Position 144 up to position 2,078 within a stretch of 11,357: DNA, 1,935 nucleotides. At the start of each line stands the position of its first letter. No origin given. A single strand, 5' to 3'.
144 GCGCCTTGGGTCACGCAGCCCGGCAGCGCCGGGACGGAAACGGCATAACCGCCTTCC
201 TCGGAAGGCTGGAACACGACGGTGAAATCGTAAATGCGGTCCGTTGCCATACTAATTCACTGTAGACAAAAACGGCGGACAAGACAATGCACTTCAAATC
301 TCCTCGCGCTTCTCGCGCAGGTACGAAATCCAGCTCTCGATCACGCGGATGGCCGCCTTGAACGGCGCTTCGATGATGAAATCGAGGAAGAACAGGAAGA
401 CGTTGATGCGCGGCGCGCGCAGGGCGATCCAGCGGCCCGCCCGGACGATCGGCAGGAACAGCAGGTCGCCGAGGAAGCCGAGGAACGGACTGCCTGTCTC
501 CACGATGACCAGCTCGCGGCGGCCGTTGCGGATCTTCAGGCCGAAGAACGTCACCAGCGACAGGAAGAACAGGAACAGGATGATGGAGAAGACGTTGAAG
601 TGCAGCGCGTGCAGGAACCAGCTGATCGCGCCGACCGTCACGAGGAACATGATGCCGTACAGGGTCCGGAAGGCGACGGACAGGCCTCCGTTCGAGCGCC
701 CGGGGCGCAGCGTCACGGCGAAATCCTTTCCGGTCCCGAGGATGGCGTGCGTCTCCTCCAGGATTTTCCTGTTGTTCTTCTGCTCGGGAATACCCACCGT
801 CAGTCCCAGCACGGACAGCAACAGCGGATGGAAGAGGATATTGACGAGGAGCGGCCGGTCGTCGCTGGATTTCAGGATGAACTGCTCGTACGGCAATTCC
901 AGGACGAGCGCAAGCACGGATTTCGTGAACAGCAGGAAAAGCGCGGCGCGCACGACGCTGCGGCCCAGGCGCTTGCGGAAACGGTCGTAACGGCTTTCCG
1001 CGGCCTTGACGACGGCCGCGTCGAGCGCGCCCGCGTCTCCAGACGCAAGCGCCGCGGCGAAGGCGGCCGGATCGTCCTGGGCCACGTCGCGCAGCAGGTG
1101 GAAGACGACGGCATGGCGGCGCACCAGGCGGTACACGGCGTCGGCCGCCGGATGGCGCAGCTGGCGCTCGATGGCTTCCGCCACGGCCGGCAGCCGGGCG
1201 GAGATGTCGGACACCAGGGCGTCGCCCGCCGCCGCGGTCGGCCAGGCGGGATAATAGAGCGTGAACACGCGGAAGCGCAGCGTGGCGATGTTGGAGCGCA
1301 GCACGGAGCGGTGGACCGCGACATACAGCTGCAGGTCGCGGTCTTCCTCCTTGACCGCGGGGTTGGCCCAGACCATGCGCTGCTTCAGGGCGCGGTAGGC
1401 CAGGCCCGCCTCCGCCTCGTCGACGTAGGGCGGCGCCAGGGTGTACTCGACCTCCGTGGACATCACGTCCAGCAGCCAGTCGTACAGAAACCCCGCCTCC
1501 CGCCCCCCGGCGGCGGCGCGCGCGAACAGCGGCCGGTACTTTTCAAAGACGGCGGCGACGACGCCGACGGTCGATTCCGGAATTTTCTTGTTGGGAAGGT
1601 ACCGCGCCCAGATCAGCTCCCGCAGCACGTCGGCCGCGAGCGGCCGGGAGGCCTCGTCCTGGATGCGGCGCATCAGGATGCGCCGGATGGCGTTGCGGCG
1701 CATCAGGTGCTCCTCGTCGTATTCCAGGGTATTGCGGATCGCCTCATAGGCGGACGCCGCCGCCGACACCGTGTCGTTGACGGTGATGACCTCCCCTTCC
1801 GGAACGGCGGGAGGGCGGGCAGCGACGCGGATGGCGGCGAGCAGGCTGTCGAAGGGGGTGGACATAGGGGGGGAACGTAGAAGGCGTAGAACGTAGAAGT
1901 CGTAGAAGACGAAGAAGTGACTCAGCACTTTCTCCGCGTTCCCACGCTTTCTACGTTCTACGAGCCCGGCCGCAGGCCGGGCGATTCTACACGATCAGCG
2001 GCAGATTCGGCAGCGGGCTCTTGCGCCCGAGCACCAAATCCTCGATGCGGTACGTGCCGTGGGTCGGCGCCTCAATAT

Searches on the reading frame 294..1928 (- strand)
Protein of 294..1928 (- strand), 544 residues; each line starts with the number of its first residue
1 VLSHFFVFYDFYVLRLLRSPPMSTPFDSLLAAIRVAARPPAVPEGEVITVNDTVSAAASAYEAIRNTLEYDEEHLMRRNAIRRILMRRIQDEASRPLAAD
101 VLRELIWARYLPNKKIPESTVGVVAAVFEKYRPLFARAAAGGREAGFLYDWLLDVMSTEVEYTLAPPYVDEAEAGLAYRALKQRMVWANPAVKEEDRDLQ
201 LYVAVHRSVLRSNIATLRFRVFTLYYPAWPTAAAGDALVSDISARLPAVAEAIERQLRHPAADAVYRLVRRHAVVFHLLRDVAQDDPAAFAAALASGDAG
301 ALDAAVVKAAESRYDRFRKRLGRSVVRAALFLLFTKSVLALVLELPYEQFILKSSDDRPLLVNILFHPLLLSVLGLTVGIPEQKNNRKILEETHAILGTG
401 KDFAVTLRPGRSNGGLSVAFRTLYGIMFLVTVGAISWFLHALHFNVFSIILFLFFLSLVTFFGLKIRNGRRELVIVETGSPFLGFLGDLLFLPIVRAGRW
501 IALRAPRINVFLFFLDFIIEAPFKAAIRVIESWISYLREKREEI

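Call 4: search_protein_families(library=pfam, proteins=[window:294-1928:-], max_evalue=0.01)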
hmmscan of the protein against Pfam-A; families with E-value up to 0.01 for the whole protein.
window:294-1928:- (544 aa): 0 families

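Call 5: search_protein_families(library=ncbifam, proteins=[window:294-1928:-], max_evalue=0.01)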
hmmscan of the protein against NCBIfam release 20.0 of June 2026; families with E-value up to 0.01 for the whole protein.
window:294-1928:- (544 aa): 0 families

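Call 26: find_homologous_proteins(query=window:294-1865:-)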
Query window:294-1865:- (523 aa): 475 proteins with E <= 0.001 among 8000 candidates; the best 120 are listed.
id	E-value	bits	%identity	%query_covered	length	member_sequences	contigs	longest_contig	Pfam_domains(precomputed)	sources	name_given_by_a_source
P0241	0.0e+0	1133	100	100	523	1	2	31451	-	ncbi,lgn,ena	-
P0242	9.3e-279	944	82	100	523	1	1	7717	-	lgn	-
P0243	3.0e-257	873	74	100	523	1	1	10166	-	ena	-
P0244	9.5e-252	854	75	100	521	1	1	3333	-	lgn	-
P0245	2.3e-246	837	72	100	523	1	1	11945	-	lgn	-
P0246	8.0e-242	822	72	100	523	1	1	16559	-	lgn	-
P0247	3.4e-241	820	69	100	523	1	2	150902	-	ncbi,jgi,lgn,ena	-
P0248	1.0e-221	755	65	100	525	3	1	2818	-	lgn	-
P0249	1.0e-218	746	64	100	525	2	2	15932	-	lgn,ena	-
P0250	4.1e-215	734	65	100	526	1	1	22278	-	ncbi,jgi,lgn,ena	-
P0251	2.2e-204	698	60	99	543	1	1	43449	-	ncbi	-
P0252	4.2e-204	697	59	100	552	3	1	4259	-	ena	-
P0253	9.6e-204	696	61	96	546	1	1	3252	-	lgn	-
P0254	1.7e-203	695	60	99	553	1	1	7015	-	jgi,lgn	jgi:hypothetical protein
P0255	1.4e-199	682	63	96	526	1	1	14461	-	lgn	-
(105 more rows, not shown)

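Call 39: search_protein_families(library=padloc, proteins=[window:294-1865:-], max_evalue=0.01)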
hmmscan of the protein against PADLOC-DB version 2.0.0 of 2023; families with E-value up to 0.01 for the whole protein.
window:294-1865:- (523 aa): 0 families

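Call 50: predict_structure(alignment_id=A3)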
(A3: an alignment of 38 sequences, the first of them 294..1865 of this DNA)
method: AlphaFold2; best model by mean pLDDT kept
length: 523 residues; sequences in the alignment: 38
mean_pLDDT: 80.5   pTM: 0.76
mean pLDDT of the five models: 80.5, 79.8, 79.1, 76.3, 74.6
residues with pLDDT >= 90: 164; 70-90: 243; 50-70: 94; < 50: 22
segments of 3 or more residues with pLDDT < 50: 47-49, 484-499
pLDDT, mean of each block of 10 residues (from residue 1): 76 78 64 58 53 66 75 86 73 74 93 89 88 92 86 93 86 90 90 90 94 94 94 91 89 92 91 88 94 90 83 83 81 83 90 86 92 88 79 68 84 91 87 86 79 68 63 72 47 47 57 63 53
secondary structure, 60 per line:
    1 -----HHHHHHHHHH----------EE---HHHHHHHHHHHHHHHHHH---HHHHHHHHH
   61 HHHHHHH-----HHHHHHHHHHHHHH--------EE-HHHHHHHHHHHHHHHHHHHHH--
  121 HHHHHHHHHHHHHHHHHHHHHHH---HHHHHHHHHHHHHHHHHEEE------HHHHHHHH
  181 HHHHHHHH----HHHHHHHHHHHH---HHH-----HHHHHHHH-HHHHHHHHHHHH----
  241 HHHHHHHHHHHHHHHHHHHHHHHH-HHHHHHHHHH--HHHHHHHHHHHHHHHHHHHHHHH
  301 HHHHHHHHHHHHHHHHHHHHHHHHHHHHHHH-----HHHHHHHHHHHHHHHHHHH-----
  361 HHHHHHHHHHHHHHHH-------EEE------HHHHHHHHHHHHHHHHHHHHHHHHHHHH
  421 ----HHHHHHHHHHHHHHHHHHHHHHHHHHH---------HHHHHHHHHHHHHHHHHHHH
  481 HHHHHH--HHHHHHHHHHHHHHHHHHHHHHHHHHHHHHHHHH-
elements in order: H6-15 H31-48 H52-67 H73-86 H98-118 H121-143 H147-163 E164-166 H173-188 H193-204 H216-223 H225-236 H241-264 H266-275 H278-331 H337-355 H361-376 E384-386 H393-420 H425-451 H461-486 H489-522

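Call 53: fold_search(model_id=the predicted structure, library=pdb)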
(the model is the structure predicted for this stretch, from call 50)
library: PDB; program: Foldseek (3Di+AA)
matches with E <= 10: 85; with E <= 0.001: 0
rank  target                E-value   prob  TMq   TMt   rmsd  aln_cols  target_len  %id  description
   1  8sba                  1.1e+00  0.13  0.13  0.07  27.9       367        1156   11  CryoEM structure of P-Glycoprotein in inward facing 2 state under continuous turnover conditions with vinblastine (released 2025-04-23)
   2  7qsd_L                1.1e+00  0.08  0.13  0.12  29.4       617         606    9  Bovine complex I in the active state at 3.1 A (released 2022-03-02)
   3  8sa1                  1.3e+00  0.11  0.13  0.07  28.0       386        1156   11  CryoEM structure of P-Glycoprotein in inward facing 2 state under continuous turnover conditions with verapamil (released 2025-04-23)
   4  8rky_BBB              1.6e+00  0.10  0.13  0.21  15.0       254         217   14  X-ray structure of the drug binding domain of AlbA in complex with the KMR-14-14 compound of the pyrrolobenzodiazepi (released 2025-01-15)
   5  9u56                  1.8e+00  0.07  0.12  0.05  30.6       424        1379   12  Cryo-EM structure of AtABCC2 in apo form (released 2026-03-25)
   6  8a1x_B                1.9e+00  0.08  0.09  0.11  21.5       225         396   11  Sodium pumping NADH-quinone oxidoreductase with inhibitor DQA (released 2023-06-14)
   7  5yck                  1.9e+00  0.04  0.11  0.12  24.0       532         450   11  Crystal structure of a MATE family protein derived from Camelina sativa at 2.3 angstrom (released 2017-09-27)
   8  5kpi_B                2.0e+00  0.08  0.13  0.07  29.5       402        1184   13  Mouse native PGP (released 2016-11-30)
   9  5koy_A                2.3e+00  0.08  0.13  0.07  29.4       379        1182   13  Mouse pgp 34 linker deleted bound with ATP (released 2016-12-14)
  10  7wax                  2.4e+00  0.04  0.13  0.13  26.2       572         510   12  MurJ inward occluded form (released 2022-06-01)
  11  7v2c_l                2.6e+00  0.06  0.14  0.12  29.1       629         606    9  Active state complex I from Q10 dataset (released 2022-03-02)
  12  8x2t                  2.6e+00  0.03  0.07  0.10  48.5       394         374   12  The Crystal Structure of FES from Biortus. (released 2023-12-27)
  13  9g9p_A                3.0e+00  0.03  0.10  0.12  24.4       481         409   12  Lipid III flippase WzxE with NB10 and NB7 nanobodies in inward-facing conformation - crystal 2 (released 2025-01-22)
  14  6nc8                  3.1e+00  0.04  0.12  0.13  23.6       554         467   12  Lipid II flippase MurJ, inward occluded conformation (released 2019-04-17)
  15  5z58_V                3.1e+00  0.02  0.08  0.09  28.9       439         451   11  Cryo-EM structure of a human activated spliceosome (early Bact) at 4.9 angstrom. (released 2018-09-19)
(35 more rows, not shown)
